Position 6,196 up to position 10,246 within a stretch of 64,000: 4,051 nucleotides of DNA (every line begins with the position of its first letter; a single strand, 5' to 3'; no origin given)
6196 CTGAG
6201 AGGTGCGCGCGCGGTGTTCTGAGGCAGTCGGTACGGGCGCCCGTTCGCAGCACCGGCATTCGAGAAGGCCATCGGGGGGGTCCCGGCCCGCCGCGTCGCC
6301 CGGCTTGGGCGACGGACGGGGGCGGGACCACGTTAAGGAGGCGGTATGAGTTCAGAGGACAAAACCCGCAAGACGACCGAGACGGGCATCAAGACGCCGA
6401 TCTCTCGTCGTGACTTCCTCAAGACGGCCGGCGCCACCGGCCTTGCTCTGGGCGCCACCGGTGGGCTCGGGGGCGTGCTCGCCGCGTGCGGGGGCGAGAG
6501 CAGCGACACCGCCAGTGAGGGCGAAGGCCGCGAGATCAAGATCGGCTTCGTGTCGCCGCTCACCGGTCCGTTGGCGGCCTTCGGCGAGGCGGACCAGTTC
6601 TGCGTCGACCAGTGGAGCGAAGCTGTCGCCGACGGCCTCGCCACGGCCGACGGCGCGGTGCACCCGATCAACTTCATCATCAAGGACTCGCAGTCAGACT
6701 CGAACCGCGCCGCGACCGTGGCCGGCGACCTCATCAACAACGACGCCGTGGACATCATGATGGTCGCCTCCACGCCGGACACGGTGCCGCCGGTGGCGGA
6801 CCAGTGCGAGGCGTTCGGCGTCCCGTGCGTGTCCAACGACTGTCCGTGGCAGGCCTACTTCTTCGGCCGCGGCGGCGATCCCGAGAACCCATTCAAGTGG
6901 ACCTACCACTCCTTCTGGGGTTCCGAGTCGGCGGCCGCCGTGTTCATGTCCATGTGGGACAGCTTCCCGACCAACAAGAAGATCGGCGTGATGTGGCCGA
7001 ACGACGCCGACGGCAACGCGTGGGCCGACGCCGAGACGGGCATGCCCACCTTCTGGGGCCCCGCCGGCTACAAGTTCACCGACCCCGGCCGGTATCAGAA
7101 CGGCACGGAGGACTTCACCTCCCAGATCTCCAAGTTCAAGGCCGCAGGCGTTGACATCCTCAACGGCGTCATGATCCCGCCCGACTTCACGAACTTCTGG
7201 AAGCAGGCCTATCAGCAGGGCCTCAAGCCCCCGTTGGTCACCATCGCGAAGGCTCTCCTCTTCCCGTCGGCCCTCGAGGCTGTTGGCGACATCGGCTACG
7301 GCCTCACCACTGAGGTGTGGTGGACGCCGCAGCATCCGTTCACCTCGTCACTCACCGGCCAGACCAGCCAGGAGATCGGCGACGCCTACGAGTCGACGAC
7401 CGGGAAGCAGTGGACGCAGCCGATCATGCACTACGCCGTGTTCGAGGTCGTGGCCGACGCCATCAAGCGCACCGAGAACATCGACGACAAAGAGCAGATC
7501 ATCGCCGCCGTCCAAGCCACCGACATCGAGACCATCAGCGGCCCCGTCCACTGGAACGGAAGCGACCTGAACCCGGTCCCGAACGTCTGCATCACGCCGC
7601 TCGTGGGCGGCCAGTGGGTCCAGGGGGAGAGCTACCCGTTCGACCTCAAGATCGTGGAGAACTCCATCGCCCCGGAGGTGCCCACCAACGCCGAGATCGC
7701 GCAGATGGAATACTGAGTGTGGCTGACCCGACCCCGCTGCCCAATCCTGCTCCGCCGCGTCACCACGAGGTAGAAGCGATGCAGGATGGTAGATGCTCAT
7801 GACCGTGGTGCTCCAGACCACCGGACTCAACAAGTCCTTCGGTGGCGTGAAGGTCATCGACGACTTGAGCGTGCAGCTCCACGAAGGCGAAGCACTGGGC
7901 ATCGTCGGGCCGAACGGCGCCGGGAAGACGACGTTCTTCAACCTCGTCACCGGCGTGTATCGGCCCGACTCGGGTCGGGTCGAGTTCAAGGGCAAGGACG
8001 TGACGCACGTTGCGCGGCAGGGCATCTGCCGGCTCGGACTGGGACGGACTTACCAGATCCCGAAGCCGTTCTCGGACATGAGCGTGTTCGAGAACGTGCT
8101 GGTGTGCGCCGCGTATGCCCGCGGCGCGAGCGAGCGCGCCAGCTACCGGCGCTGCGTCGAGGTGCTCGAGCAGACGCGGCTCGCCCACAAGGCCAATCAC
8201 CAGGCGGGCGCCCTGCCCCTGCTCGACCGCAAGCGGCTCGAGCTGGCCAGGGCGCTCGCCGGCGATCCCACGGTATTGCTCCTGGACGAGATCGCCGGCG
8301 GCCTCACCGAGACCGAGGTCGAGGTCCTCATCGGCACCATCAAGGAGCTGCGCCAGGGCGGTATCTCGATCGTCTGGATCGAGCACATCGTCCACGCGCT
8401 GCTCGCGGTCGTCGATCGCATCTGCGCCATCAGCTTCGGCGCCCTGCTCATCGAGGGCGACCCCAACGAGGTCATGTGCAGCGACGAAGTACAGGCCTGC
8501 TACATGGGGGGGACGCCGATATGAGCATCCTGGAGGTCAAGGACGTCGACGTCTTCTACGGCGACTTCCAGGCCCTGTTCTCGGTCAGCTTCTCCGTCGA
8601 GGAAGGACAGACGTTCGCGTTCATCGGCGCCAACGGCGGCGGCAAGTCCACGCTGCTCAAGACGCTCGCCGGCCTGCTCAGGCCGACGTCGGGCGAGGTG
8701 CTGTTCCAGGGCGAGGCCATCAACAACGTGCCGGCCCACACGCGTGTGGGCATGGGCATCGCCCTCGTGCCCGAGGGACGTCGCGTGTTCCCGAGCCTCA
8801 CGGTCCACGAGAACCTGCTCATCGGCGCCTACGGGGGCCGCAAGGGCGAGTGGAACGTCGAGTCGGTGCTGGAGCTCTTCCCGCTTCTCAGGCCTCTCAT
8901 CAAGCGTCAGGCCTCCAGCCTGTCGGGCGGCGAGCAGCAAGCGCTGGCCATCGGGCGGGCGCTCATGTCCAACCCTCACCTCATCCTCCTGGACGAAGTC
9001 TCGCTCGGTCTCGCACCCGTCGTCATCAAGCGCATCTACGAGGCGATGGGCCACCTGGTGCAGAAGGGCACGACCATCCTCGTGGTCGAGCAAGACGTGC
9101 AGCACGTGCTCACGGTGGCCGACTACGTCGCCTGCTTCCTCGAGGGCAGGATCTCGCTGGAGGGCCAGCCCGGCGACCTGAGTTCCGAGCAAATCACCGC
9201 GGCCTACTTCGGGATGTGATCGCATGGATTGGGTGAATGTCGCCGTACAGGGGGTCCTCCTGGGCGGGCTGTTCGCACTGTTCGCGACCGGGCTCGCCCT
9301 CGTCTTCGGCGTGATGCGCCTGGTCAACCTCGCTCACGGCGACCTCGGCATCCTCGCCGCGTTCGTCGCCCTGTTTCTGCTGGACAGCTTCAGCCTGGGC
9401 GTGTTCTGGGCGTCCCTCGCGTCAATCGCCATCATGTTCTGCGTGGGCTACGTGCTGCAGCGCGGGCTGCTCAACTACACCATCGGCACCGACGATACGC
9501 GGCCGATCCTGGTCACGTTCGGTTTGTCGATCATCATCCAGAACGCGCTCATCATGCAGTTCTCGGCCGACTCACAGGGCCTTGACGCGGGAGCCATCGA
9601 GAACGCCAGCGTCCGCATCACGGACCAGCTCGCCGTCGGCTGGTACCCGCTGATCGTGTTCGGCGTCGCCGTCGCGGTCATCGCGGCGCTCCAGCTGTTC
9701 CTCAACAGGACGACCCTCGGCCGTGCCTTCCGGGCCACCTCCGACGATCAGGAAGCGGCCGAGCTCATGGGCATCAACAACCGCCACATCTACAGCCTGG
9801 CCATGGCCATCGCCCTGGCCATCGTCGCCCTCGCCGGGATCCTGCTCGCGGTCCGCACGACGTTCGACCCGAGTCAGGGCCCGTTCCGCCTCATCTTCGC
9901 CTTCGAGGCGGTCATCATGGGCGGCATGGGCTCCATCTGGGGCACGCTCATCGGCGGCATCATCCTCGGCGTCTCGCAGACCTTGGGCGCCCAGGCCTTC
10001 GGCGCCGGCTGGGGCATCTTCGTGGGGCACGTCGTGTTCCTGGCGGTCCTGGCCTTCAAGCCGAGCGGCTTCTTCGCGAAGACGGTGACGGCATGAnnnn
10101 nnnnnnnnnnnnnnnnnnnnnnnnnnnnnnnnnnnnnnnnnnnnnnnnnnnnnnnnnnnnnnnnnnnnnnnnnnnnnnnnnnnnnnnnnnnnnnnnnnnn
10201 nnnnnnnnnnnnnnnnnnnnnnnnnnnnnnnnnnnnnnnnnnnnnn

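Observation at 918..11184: Catabolic island pairing an L-carnitine-dehydrogenase-like enzyme with a BKACE cleavage enzyme and an amino-acid-type ABC importer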

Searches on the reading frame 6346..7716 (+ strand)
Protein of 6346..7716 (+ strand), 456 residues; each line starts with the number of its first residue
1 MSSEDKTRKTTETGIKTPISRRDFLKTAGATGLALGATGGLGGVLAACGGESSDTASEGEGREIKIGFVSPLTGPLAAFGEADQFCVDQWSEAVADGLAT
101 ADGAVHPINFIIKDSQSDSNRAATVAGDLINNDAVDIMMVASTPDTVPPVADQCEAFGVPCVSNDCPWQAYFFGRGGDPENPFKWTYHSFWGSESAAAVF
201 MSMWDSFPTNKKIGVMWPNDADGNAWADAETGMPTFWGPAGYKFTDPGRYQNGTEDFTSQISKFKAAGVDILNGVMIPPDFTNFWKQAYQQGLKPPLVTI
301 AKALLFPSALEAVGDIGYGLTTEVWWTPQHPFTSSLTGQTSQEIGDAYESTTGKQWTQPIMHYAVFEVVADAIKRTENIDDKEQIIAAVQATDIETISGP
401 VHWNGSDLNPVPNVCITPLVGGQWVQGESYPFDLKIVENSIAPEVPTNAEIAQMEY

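Call 6: search_protein_families(library=pfam, proteins=[window:6346-7716:+])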
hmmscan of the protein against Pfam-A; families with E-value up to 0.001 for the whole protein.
window:6346-7716:+ (456 aa): 4 families
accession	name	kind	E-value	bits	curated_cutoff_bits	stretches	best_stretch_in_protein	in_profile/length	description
PF13458.12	Peripla_BP_6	-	8.2e-39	134.6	31.7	1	63-414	1-333/343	Periplasmic binding protein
PF01094.35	ANF_receptor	-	1.8e-06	27.7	25.4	0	107-166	24-82/353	Receptor family ligand binding region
PF13433.12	Peripla_BP_5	-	6.1e-05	22.7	27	0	64-139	1-73/363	Periplasmic binding protein domain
PF10518.14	TAT_signal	-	0.0001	22.5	22.7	1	19-36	2-19/21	TAT (twin-arginine translocation) pathway signal sequence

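Call 7: search_protein_families(library=ncbifam, proteins=[window:6346-7716:+])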
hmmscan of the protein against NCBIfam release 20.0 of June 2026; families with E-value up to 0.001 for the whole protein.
window:6346-7716:+ (456 aa): 2 families
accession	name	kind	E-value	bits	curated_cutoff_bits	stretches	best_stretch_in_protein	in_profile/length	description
NF011933.0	PRK15404.1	subfamily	6.4e-09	35.4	477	1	252-405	201-346/370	high-affinity branched-chain amino acid ABC transporter substrate-binding protein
TIGR01409.1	TAT_signal_seq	domain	0.00012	22.3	16.7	1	19-40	1-22/29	twin-arginine translocation signal domain-containing protein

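Call 47: search_solved_structures(query=window:6346-7716:+, max_evalue=0.001)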
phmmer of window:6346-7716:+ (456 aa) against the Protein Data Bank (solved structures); distinct sequences matched with E-value up to 0.001: 11.
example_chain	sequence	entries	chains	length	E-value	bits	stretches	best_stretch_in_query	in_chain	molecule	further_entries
4q6w_A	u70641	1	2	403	2e-08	36.5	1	63-319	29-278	Putative leu/ile/val-binding protein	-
4mpt_A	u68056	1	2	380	2.5e-08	36.2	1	63-319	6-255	Putative leu/ile/val-binding protein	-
4ey3_A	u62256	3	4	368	9.1e-07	31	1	64-430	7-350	Twin-arginine translocation pathway signal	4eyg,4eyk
4n0q_A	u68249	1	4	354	6.6e-06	28.2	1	63-274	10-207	Leu/Ile/Val-binding protein homolog 3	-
4zpj_A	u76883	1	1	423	1.7e-05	26.8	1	51-415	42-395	Extracellular ligand-binding receptor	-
4evs_A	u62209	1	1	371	2.6e-05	26.2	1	63-401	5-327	PUTATIVE ABC TRANSPORTER SUBUNIT, SUBSTRATE-BINDING COMPONENT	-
4f06_A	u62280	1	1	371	4.7e-05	25.3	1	63-335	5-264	Extracellular ligand-binding receptor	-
4gnr_A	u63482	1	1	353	6.8e-05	24.8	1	60-281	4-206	ABC transporter substrate-binding protein-branched chain amino acid transport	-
3ipc_A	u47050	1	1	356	0.00021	23.2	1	65-402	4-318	ABC transporter, substrate binding protein (Amino acid)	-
3ip5_A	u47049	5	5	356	0.00038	22.3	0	65-402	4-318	ABC transporter, substrate binding protein (Amino acid)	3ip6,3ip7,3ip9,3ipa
8wch_A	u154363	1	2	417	0.00089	21.1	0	62-396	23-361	Probable Leu/Ile/Val-binding protein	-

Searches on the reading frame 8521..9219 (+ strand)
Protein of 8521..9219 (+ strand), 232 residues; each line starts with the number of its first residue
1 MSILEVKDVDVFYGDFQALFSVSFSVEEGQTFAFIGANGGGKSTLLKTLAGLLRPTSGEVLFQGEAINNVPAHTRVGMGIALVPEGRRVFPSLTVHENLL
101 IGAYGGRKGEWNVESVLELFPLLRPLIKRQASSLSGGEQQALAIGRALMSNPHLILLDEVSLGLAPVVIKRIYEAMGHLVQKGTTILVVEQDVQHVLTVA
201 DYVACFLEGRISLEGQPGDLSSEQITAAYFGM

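Call 70: search_protein_families(library=pfam, proteins=[window:8521-9219:+])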
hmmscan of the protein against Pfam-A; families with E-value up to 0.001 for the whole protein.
window:8521-9219:+ (232 aa): 3 families
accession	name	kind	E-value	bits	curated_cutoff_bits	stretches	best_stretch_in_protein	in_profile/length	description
PF00005.33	ABC_tran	-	1.2e-31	110.6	25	1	21-159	3-134/137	ABC transporter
PF13304.12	AAA_21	-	1.4e-10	42.2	27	2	129-188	233-295/304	AAA domain, putative AbiEii toxin, Type IV TA system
PF13555.12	AAA_29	-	0.00016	21.8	27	1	20-57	15-50/61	P-loop containing region of AAA domain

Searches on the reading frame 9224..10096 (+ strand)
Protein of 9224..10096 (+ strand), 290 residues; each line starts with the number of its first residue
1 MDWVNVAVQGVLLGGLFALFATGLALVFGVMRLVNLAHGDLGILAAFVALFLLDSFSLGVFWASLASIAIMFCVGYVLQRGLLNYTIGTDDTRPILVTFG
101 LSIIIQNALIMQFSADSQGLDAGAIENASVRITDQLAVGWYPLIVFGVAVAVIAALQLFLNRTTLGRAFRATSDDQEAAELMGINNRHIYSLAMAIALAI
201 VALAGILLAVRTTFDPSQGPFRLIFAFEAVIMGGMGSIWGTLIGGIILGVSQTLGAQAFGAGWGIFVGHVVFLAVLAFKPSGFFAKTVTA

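Call 70: search_protein_families(library=pfam, proteins=[window:9224-10096:+])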
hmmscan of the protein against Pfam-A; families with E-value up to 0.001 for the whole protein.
window:9224-10096:+ (290 aa): 1 family
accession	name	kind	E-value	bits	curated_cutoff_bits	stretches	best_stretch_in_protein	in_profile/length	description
PF02653.21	BPD_transp_2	-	7.2e-30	104.5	26.8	1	8-275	3-268/269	Branched-chain amino acid transport system / permease component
